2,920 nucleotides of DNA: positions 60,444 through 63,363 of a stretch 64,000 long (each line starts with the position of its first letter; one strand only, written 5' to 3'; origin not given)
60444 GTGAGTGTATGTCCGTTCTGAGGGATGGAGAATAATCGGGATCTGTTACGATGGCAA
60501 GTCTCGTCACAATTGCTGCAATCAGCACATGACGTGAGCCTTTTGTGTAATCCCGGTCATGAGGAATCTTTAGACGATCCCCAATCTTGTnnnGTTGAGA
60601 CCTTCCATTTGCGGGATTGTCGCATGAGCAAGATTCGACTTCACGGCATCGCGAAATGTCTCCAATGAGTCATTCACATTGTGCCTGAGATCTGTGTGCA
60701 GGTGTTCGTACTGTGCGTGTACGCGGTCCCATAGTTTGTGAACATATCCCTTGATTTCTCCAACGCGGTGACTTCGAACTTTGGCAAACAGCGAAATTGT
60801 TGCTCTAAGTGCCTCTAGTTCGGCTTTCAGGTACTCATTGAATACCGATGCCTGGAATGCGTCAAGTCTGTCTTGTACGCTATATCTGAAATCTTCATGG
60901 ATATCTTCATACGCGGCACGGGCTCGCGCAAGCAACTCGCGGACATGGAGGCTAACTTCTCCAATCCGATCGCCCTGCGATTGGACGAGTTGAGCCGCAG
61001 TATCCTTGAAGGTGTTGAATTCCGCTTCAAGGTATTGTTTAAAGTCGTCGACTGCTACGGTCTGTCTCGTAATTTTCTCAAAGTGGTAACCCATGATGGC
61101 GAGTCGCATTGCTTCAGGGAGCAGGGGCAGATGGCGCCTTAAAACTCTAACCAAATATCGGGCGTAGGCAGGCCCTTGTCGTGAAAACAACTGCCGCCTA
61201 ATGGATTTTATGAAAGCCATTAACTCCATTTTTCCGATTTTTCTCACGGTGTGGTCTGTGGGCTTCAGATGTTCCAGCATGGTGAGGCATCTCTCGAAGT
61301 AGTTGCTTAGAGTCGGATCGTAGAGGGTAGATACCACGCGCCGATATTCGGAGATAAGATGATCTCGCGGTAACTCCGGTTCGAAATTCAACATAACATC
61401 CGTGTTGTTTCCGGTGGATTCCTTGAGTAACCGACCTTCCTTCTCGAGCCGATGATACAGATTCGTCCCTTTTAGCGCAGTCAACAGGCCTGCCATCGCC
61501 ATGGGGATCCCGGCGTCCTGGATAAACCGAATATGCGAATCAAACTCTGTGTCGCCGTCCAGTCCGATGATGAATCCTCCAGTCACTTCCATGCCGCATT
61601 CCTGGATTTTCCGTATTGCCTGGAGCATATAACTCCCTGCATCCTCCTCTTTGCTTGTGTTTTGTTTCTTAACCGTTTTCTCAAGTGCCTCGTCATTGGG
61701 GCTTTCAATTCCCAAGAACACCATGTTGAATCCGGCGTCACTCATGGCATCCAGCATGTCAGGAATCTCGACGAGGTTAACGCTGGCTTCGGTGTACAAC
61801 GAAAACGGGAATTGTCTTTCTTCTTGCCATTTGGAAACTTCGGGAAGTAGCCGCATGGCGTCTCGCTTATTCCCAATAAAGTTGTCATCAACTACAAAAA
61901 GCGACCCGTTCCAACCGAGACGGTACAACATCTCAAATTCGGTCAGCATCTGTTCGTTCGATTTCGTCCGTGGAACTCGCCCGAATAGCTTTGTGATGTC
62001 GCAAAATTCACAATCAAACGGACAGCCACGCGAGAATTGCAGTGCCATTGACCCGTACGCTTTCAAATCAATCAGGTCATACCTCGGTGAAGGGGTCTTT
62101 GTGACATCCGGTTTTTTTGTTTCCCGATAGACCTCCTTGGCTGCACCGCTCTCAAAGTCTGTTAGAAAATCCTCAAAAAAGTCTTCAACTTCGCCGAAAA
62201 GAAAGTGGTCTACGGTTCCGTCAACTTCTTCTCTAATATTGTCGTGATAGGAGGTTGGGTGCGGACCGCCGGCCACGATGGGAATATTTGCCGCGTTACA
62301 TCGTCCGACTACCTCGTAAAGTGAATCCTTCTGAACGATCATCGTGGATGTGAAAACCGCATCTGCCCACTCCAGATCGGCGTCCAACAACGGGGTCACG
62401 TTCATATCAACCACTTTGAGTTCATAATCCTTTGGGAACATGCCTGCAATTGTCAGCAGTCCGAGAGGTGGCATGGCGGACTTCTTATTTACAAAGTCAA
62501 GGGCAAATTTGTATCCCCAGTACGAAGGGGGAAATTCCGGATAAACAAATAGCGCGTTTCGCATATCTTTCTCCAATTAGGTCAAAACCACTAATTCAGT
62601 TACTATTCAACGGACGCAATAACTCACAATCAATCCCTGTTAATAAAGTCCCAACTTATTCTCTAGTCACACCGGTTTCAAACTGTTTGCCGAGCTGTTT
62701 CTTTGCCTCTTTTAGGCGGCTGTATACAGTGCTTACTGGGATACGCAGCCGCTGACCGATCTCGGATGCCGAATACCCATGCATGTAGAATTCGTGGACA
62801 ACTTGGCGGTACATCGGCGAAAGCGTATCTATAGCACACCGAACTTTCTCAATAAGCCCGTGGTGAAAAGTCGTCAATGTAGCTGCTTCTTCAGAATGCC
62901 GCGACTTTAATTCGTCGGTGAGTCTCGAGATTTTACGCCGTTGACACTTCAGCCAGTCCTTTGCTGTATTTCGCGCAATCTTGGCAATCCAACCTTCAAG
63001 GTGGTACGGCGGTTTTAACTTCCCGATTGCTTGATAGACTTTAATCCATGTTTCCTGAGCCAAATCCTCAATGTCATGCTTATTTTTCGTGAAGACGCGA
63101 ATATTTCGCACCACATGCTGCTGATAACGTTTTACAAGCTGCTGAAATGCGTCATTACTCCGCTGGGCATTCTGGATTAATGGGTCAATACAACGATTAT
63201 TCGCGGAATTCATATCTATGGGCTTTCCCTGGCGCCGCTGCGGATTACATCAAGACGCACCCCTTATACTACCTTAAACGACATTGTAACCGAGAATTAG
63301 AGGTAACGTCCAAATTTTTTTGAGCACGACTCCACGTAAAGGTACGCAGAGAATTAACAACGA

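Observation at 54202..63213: Minus-strand operon: ECF sigma factor, two B12-radical-SAM paralogs, an S-component-less ECF transporter, a 2-hydroxyacid dehydrogenase and a GNAT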

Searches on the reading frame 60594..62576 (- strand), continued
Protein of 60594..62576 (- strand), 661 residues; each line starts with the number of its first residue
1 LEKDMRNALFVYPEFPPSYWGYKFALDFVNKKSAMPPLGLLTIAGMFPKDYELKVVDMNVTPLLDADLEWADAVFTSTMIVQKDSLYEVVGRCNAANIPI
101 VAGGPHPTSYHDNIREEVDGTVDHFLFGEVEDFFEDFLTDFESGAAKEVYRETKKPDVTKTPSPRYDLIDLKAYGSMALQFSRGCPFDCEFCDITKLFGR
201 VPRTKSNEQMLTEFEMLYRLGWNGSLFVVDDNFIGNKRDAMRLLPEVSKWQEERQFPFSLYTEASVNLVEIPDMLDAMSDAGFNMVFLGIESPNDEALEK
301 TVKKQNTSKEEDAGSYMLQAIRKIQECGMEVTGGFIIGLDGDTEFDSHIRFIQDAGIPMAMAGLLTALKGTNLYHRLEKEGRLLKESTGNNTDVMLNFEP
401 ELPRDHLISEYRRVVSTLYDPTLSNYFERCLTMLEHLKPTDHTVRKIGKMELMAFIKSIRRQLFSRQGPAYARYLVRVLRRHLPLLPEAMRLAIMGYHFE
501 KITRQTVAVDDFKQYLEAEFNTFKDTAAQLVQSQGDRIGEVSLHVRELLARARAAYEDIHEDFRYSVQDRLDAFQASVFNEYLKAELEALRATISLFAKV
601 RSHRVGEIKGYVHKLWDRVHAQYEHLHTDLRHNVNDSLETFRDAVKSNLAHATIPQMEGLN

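Call 90: find_homologous_proteins(query=P0272, max_evalue=1e-50)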
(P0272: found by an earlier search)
Query P0272 (596 aa): 7996 proteins with E <= 1e-50 among 8000 candidates; the best 120 are listed.
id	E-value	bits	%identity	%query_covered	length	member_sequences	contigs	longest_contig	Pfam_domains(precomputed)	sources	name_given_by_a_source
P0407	0.0e+0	1312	95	98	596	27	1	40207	PF04055.28,PF13282.12,PF02310.25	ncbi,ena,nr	ncbi:MAG: B12-binding domain-containing radical SAM protein [Gemmatimonadetes bacterium]|nr:B12-bind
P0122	0.0e+0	1265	91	98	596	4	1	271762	PF04055.28,PF13282.12,PF02310.25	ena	-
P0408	0.0e+0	1253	91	99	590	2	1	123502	PF04055.28,PF13282.12,PF02310.25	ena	-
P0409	0.0e+0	1246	91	99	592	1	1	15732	PF04055.28,PF13282.12,PF02310.25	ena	-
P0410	0.0e+0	1241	89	100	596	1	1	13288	PF04055.28,PF13282.12,PF02310.25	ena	-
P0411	0.0e+0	1238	90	99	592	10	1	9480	PF04055.28,PF13282.12,PF02310.25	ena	-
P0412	0.0e+0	1229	88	100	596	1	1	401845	PF04055.28,PF13282.12,PF02310.25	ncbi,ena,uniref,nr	ncbi:B12-binding domain-containing radical SAM protein [Candidatus Palauibacter soopunensis]|uniref:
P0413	0.0e+0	1218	88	100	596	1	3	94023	PF04055.28,PF13282.12,PF02310.25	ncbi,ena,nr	ncbi:MAG: DUF4070 domain-containing protein [Gemmatimonadales bacterium]|nr:DUF4070 domain-containin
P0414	0.0e+0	1211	88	99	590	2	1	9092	PF04055.28,PF13282.12,PF02310.25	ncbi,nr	ncbi:MAG: DUF4070 domain-containing protein [Gemmatimonadetes bacterium]|nr:DUF4070 domain-containin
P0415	0.0e+0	1192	87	99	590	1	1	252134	PF04055.28,PF13282.12,PF02310.25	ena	-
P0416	0.0e+0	1163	85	99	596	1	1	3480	PF04055.28,PF13282.12,PF02310.25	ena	-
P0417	0.0e+0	1143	86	96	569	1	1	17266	PF04055.28,PF13282.12,PF02310.25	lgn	-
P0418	0.0e+0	1133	83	99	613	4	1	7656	PF04055.28,PF13282.12,PF02310.25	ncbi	-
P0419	0.0e+0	1132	82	98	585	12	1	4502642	PF04055.28,PF13282.12,PF02310.25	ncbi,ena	-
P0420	0.0e+0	1131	80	99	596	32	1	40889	PF04055.28,PF13282.12,PF02310.25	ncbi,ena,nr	ncbi:MAG: B12-binding domain-containing radical SAM protein [Gemmatimonadota bacterium]|nr:B12-bindi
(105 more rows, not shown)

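Call 91: find_encoding_contigs(protein=P0412, flank=9000, max_places=1)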
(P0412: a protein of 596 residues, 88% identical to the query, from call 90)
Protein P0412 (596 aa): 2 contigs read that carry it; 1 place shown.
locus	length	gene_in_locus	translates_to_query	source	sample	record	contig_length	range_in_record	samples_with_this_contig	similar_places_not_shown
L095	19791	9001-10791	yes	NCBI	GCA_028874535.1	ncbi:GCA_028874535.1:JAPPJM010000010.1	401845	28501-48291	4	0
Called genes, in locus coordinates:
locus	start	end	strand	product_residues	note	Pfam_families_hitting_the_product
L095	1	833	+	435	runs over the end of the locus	PF25917:BSH_RND (weak)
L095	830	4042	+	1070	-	PF00873:ACR_tran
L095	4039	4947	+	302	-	PF01507:PAPS_reduct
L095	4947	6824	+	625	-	PF00009:GTP_EFTU, PF01926:MMR_HSR1 (faint), PF22594:GTP-eEF1A_C, PF01583:APS_kinase, PF13671:AAA_33 (weak)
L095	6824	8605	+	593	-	PF00860:Xan_ur_permease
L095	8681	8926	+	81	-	-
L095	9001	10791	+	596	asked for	PF02310:B12-binding, PF04055:Radical_SAM, PF13282:DUF4070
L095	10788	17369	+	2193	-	PF00109:ketoacyl-synt, PF02801:Ketoacyl-synt_C, PF16197:KAsynt_C_assoc, PF00698:Acyl_transf_1, PF21089:PKS_DH_N, PF22953:SpnB_Rossmann, PF08240:ADH_N, PF00107:ADH_zinc_N, +5 more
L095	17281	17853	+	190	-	PF00550:PP-binding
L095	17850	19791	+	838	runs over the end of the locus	PF01073:3Beta_HSD, PF01370:Epimerase, PF07993:NAD_binding_4, PF16363:GDP_Man_Dehyd, PF13469:Sulfotransfer_3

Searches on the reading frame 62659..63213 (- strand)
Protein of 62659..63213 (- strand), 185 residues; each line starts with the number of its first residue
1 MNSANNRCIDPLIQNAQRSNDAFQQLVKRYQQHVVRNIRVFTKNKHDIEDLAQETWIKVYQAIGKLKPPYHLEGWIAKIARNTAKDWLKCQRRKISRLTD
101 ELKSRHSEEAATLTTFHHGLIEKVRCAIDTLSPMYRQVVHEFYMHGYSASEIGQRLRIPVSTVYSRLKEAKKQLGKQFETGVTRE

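Call 3: search_protein_families(library=pfam, proteins=[window:62659-63213:-], max_evalue=0.01)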
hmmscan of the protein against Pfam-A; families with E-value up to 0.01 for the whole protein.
window:62659-63213:- (185 aa): 9 families
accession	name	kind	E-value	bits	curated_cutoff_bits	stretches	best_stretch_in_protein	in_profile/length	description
PF04542.20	Sigma70_r2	-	1.5e-16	60.3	24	1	26-93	1-70/71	Sigma-70 region 2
PF08281.18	Sigma70_r4_2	-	1.1e-11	44.6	25.7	1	122-174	2-54/54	Sigma-70, region 4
PF04545.22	Sigma70_r4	-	5.9e-08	32.5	24.1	1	127-174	1-48/50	Sigma-70, region 4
PF07638.17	Sigma70_ECF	-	1.1e-05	25.9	21.1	1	91-177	104-182/185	ECF sigma factor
PF13518.12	HTH_28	-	3.6e-05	24.2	25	1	137-169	4-35/52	Helix-turn-helix domain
PF13384.12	HTH_23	-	0.00028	21.1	24.6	1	143-168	14-39/50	Homeodomain-like domain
PF13556.12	HTH_30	-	0.0017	18.5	27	1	137-180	3-46/59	PucR C-terminal helix-turn-helix domain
PF06056.18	Terminase_5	-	0.0083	16.5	20.3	0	136-165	3-32/58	Putative ATPase subunit of terminase (gpP-like)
PF17078.10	SHE3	-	0.0099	16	30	0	7-80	140-213/228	SWI5-dependent HO expression protein 3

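Call 4: search_protein_families(library=ncbifam, proteins=[window:62659-63213:-], max_evalue=0.01)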
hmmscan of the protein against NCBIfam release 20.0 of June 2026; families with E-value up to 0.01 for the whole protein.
window:62659-63213:- (185 aa): 95 families (the best 25 are shown)
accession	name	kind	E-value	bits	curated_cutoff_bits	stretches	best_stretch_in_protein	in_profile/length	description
TIGR02937.1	sigma70-ECF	superfamily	1.1e-29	103.2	42.9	1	21-177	1-164/165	sigma-70 family RNA polymerase sigma factor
NF009171.0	PRK12518.1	equivalog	2.2e-23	83.1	208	1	10-179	15-185/191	RNA polymerase sigma factor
NF006930.0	PRK09415.1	subfamily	6.3e-23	81.5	198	1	15-180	10-177/179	RNA polymerase factor sigma C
NF009174.0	PRK12522.1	equivalog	7.6e-23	81.4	217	1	23-182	5-171/175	RNA polymerase sigma factor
TIGR02989.1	Sig-70_gvs1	subfamily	3.4e-22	79.1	124.55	1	22-175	2-155/158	RNA polymerase sigma-70 factor, Rhodopirellula/Verrucomicrobium family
TIGR02939.1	RpoE_Sigma70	equivalog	4.3e-22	79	236.15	1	12-176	10-184/190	RNA polymerase sigma factor RpoE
NF007216.0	PRK09638.1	equivalog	1.8e-21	76.7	194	1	12-180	8-176/180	RNA polymerase sigma factor SigY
TIGR02954.1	Sig70_famx3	hypoth_equivalog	2.3e-21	76.3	188.5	1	12-180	6-169/170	RNA polymerase sigma-70 factor, TIGR02954 family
TIGR02985.1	Sig70_bacteroi1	subfamily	1.6e-20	74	126.4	1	22-177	2-161/162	RNA polymerase sigma-70 factor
NF007229.0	PRK09647.1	equivalog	4.1e-20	72.1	265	1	18-179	41-203/220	RNA polymerase sigma factor SigE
NF007215.0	PRK09637.1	equivalog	7.6e-20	71.7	212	1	24-179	4-155/181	RNA polymerase sigma factor SigZ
NF008891.0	PRK11924.1-5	subfamily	2.2e-19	70.2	259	1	21-177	3-162/171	RNA polymerase sigma factor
NF008888.0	PRK11922.1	equivalog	2.2e-19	70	204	1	15-182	24-200/231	RNA polymerase sigma factor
TIGR02959.1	SigZ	equivalog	7e-19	68.3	168.65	1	30-180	4-150/170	RNA polymerase sigma factor SigZ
TIGR02983.1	SigE-fam_strep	subfamily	1.2e-18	67.6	141.55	1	17-180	2-160/162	SigE family RNA polymerase sigma factor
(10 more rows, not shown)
